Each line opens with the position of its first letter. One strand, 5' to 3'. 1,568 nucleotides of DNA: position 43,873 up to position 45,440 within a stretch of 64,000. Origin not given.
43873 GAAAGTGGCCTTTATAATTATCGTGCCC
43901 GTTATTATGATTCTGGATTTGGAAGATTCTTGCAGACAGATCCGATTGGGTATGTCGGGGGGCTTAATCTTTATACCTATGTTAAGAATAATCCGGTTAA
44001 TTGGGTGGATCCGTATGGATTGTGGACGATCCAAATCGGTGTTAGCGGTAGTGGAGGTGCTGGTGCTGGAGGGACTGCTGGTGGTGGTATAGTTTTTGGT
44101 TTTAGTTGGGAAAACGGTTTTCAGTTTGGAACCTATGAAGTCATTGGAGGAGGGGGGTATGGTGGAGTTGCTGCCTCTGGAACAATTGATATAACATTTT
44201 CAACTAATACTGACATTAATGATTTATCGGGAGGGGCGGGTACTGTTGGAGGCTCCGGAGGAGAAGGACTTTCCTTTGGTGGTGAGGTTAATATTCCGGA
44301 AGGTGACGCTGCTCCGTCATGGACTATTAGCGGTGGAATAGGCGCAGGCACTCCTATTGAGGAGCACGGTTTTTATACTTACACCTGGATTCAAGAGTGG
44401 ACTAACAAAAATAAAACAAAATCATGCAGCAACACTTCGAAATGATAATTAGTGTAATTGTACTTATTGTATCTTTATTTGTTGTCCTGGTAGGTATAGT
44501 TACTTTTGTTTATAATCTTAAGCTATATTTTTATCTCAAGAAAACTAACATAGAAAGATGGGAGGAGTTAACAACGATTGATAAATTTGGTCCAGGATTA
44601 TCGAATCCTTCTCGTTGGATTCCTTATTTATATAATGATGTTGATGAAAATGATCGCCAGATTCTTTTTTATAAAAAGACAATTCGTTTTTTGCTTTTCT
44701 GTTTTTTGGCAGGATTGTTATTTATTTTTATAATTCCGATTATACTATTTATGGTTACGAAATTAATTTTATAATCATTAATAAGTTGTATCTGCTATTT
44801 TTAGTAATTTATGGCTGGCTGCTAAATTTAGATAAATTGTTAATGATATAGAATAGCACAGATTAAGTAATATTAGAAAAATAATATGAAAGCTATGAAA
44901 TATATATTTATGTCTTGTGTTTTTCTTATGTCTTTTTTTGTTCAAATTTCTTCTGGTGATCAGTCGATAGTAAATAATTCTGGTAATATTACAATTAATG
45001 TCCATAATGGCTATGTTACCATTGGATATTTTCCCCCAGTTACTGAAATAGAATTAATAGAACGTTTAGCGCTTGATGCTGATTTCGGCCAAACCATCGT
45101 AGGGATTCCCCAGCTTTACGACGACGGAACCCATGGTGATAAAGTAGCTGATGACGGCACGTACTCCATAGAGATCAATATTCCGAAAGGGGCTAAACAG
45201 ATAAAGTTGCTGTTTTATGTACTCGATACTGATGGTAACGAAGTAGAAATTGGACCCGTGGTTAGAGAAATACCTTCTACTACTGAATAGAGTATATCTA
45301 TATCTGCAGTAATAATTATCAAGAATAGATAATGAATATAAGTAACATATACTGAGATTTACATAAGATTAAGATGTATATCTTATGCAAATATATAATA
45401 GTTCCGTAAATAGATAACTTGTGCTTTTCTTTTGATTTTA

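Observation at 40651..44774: Sec-signal Rhs toxin with an unrecognised glycine-rich C-terminal domain and an overlapping two-helix membrane immunity candidate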

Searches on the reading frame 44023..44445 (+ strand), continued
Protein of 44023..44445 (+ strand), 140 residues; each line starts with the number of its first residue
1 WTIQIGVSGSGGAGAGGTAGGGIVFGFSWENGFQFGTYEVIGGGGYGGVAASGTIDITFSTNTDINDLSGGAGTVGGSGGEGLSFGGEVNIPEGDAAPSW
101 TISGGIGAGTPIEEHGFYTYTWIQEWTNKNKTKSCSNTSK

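Call 65: search_protein_families(library=pfam, alignment_id=A3, max_evalue=1)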
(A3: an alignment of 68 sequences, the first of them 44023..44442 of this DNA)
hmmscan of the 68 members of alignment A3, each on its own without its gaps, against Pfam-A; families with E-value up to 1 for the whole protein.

A. member 1, window:44023-44442:+ (140 aa): 0 families

B. families by the number of members that match (of 68 scanned): 7 families
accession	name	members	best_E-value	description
PF12099.14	DUF3575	1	0.043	Protein of unknown function (DUF3575)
PF21471.3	Reelin_subrepeat-B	1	0.11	Reelin subrepeat B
PF09300.15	Tecti-min-caps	1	0.28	Tectiviridae, minor capsid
PF15544.11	Ntox6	1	0.39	Bacterial toxin 6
PF25226.1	DUF7844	1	0.39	Domain of unknown function (DUF7844)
PF16072.10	DUF4813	1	0.57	Domain of unknown function (DUF4813)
PF15932.10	DUF4748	1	0.65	Domain of unknown function (DUF4748)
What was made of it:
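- On Glycine-zipper membrane toxins: No Gly-zipper family matches at E<=1 in 68 members (call 65).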

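Call 66: find_encoding_contigs(protein=P0013, flank=4000, max_places=2)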
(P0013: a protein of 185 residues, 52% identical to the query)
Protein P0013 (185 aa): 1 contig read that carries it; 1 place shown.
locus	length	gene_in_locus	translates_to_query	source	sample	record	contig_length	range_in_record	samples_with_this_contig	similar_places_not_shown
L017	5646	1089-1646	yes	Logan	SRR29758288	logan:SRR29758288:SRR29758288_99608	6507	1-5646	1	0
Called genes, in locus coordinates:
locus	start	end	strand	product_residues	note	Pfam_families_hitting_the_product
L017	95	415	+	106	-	-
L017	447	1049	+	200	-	-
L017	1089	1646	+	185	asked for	-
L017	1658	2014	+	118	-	-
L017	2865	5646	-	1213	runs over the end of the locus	?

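Call 67: find_encoding_contigs(protein=P0020, flank=4000, max_places=2)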
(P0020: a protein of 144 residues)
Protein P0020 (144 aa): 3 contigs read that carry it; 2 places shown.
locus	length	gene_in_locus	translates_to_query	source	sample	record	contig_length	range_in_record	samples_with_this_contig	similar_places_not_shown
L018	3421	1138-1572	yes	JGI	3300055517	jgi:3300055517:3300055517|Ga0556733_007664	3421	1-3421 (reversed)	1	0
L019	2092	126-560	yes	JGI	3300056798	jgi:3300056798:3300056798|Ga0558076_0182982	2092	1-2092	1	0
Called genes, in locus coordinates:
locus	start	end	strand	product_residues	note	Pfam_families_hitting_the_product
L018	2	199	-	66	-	?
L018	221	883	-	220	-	-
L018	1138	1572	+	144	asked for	-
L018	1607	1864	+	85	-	-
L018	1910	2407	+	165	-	-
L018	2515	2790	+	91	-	-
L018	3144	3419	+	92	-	?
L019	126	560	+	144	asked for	-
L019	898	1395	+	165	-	-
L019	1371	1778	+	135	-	-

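Call 68: find_encoding_contigs(protein=P0004, flank=4000, max_places=2)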
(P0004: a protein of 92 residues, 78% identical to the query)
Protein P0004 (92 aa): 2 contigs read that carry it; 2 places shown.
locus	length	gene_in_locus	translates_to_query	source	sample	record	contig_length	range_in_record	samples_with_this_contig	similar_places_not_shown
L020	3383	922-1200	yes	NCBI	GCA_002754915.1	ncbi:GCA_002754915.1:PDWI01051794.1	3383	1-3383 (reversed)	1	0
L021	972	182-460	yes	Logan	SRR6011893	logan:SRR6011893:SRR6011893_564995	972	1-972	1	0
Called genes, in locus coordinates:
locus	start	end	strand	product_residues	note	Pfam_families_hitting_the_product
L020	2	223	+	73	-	?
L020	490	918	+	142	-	-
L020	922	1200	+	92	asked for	-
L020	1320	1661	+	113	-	-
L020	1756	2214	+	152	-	-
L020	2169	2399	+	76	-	-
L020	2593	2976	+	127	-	-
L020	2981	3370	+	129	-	-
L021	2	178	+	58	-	?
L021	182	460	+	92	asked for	-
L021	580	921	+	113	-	-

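Call 93: search_protein_families(library=pfam, proteins=[P0153, P0092, P0066, P0119, P0152, P0111, P0047, P0041, P0140, P0017], max_evalue=1)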
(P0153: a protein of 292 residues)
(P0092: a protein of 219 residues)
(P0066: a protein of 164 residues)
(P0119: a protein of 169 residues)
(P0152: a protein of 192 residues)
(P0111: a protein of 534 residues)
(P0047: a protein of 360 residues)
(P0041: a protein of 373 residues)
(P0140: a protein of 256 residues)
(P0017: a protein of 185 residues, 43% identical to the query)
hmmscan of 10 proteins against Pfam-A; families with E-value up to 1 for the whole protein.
P0153 (292 aa): 2 families
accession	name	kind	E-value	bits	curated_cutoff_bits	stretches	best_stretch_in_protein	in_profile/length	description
PF04830.18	DUF637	-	0.0093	16.2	26.6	1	56-128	89-168/168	Possible hemagglutinin (DUF637)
PF19611.4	DUF6116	-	0.13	12.7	27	0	222-233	27-38/50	Family of unknown function (DUF6116)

P0092 (219 aa): 0 families

P0066 (164 aa): 0 families

P0119 (169 aa): 0 families

P0152 (192 aa): 0 families

P0111 (534 aa): 0 families

P0047 (360 aa): 1 family
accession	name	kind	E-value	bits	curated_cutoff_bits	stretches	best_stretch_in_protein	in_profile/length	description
PF20573.4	DUF6782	-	0.0042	16.8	27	1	71-163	22-113/241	Putative metallopeptidase family (DUF6782)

P0041 (373 aa): 0 families

P0140 (256 aa): 0 families

P0017 (185 aa): 0 families
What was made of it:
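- Tried and rejected: This rests only on junction motifs and one weak DUF637 hit (E 0.009, call 93).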

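Call 97: find_related_loci(query=A5, collection=metagenome_contigs, flank=2500)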
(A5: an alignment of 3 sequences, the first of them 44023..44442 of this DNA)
Query A5 (140 aa) in metagenome_contigs; peptide patterns used: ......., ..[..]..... (x = any residue, [..] = any of these).
160 stretches matched a pattern; 3 encode a relative of the query (tblastn E <= 1e-3); 3 distinct loci.
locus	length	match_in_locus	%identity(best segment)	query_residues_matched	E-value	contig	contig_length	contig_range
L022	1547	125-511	71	1-129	9e-49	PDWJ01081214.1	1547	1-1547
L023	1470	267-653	66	1-128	9e-26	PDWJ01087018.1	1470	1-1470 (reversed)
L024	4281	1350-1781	44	1-125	2e-20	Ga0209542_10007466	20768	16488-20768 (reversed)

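Call 101: search_protein_families(library=phrogs, proteins=[window:44023-44445:+], max_evalue=0.1)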
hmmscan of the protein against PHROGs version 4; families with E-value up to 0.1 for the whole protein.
window:44023-44445:+ (140 aa): 0 families

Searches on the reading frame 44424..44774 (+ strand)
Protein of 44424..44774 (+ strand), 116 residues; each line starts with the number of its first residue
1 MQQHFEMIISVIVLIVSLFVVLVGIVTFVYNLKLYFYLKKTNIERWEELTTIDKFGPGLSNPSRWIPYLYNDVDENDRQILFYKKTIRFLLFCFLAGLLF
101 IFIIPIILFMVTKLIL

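Call 4: search_protein_families(library=pfam, proteins=[window:44424-44774:+], max_evalue=0.1)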
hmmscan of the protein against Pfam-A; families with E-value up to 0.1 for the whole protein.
window:44424-44774:+ (116 aa): 1 family
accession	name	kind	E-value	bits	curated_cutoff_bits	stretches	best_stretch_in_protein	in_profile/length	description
PF04103.21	CD20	-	0.00015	22.3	27.9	1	7-108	60-147/156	CD20-like family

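Call 9: find_homologous_proteins(query=window:44424-44774:+, max_evalue=0.01)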
Query window:44424-44774:+ (116 aa): 2 proteins with E <= 0.01 among 9 candidates.
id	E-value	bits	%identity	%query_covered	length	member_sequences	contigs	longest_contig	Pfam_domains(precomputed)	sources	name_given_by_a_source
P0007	1.3e-65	237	97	100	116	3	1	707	-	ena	-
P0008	1.9e-47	178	80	94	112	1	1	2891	-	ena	-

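Call 11: find_encoding_contigs(protein=P0008, flank=5000, max_places=4)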
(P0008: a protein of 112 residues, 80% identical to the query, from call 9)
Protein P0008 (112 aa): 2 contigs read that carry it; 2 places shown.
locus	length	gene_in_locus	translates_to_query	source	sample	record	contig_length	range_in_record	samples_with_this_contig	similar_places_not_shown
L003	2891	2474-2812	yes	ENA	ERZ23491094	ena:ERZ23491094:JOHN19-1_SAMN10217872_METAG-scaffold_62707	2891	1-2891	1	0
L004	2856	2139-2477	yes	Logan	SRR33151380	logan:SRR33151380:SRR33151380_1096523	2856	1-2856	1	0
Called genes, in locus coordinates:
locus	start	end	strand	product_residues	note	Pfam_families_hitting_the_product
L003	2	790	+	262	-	?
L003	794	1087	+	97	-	PF26665:DUF8220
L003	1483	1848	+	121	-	PF01909:NTP_transf_2 (weak)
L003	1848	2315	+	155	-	PF20797:HepT-like_2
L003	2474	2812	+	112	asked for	-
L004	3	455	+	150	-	?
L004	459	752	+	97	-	PF26665:DUF8220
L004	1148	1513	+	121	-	PF01909:NTP_transf_2 (weak)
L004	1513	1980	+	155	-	PF20797:HepT-like_2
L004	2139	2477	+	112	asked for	-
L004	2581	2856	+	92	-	?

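Call 19: search_protein_families(library=ncbifam, proteins=[window:44424-44774:+], max_evalue=0.1)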
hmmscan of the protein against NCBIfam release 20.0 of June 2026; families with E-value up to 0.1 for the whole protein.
window:44424-44774:+ (116 aa): 1 family
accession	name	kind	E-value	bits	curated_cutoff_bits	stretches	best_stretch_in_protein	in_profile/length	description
NF045849.1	ICE_MMCAP2_0565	equivalog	0.015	14.9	40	0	75-108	44-77/80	Mbov_0395 family pilin-like conjugal transfer protein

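Call 79: search_protein_families(library=pfam, alignment_id=A6, max_evalue=1)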
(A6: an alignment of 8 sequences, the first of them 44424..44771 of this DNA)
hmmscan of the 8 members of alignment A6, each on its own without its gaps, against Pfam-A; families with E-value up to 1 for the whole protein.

A. member 1, window:44424-44771:+ (116 aa): 4 families
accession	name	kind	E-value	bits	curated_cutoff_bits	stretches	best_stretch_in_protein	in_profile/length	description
PF04103.21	CD20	-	0.00015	22.3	27.9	1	7-108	60-147/156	CD20-like family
PF20712.2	CyanoTRADDas_TM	-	0.15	12.6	24.3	1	9-31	12-34/68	Cyanobacterial TRADD-N associated 2-Transmembrane domain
PF01529.25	DHHC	-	0.26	11.8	28.7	1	9-47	94-131/133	DHHC palmitoyltransferase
PF20990.2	DUF2207_C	-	0.3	11.2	33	1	14-112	139-186/247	Predicted membrane protein (DUF2207) C-terminal domain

B. families by the number of members that match (of 8 scanned): 15 families
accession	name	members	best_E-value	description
PF20712.2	CyanoTRADDas_TM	2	0.15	Cyanobacterial TRADD-N associated 2-Transmembrane domain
PF01529.25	DHHC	2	0.26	DHHC palmitoyltransferase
PF04103.21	CD20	1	0.00015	CD20-like family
PF04923.17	Ninjurin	1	0.033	Ninjurin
PF03600.22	CitMHS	1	0.039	Citrate transporter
PF20563.3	DUF6773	1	0.04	Family of unknown function (DUF6773)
PF19579.4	FtsL_2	1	0.063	Bacteriodetes cell division protein (FtsL-like)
PF03896.21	TRAP_alpha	1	0.091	Translocon-associated protein (TRAP), alpha subunit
PF11837.13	INV_N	1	0.095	Beta-fructofuranosidase, N-terminal domain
PF23906.1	DUF7248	1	0.11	Family of unknown function (DUF7248)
PF15471.11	TMEM171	1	0.16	Transmembrane protein family 171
PF20990.2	DUF2207_C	1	0.3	Predicted membrane protein (DUF2207) C-terminal domain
PF00335.26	Tetraspanin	1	0.51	Tetraspanin family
PF02656.20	DUF202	1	0.65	Domain of unknown function (DUF202)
PF17280.7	DUF5345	1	0.85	Family of unknown function (DUF5345)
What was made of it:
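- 44424..44774 (+): Immunity candidate, 116 aa from ATG 44424 or 110 aa from ATG 44442 (the ATGA overlap). TM1 is at 44442-44513, the conserved loop at 44514-44687 and TM2 at 44688-44756. No Pfam family matches (call 79).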

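Call 101: search_protein_families(library=phrogs, proteins=[window:44424-44774:+], max_evalue=0.1)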
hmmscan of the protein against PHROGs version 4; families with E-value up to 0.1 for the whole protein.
window:44424-44774:+ (116 aa): 1 family
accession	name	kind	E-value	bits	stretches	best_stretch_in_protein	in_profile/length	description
phrog_11918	-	unknown function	0.025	15.9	1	21-76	47-102/110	-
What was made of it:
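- Tried and rejected: One sub-threshold CD20 hit on the window immunity protein looks like hydrophobic bias, since it appears in only 1 of 8 family members (calls 4, 19, 65, 79, 101).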

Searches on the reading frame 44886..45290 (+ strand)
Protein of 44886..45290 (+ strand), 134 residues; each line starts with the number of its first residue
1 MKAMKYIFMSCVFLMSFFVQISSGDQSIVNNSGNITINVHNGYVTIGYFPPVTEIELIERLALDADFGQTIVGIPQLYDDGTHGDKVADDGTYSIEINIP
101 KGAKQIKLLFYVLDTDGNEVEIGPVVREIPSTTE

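Call 4: search_protein_families(library=pfam, proteins=[window:44886-45290:+], max_evalue=0.1)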
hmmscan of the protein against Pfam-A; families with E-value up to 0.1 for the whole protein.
window:44886-45290:+ (134 aa): 1 family
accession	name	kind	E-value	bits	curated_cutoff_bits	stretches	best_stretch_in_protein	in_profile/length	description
PF09136.16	Glucodextran_B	-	0.045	14.1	27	1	86-121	41-74/83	Glucodextranase, domain B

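Call 19: search_protein_families(library=ncbifam, proteins=[window:44886-45290:+], max_evalue=0.1)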
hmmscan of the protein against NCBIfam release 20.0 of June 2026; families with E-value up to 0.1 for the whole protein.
window:44886-45290:+ (134 aa): 1 family
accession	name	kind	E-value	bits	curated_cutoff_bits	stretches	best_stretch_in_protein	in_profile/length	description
NF041940.1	choice_anch_X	domain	1.3e-08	34.4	25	1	77-97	3-23/37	choice-of-anchor X domain-containing protein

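Call 101: search_protein_families(library=phrogs, proteins=[window:44886-45290:+], max_evalue=0.1)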
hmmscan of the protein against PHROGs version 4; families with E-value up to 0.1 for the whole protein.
window:44886-45290:+ (134 aa): 0 families
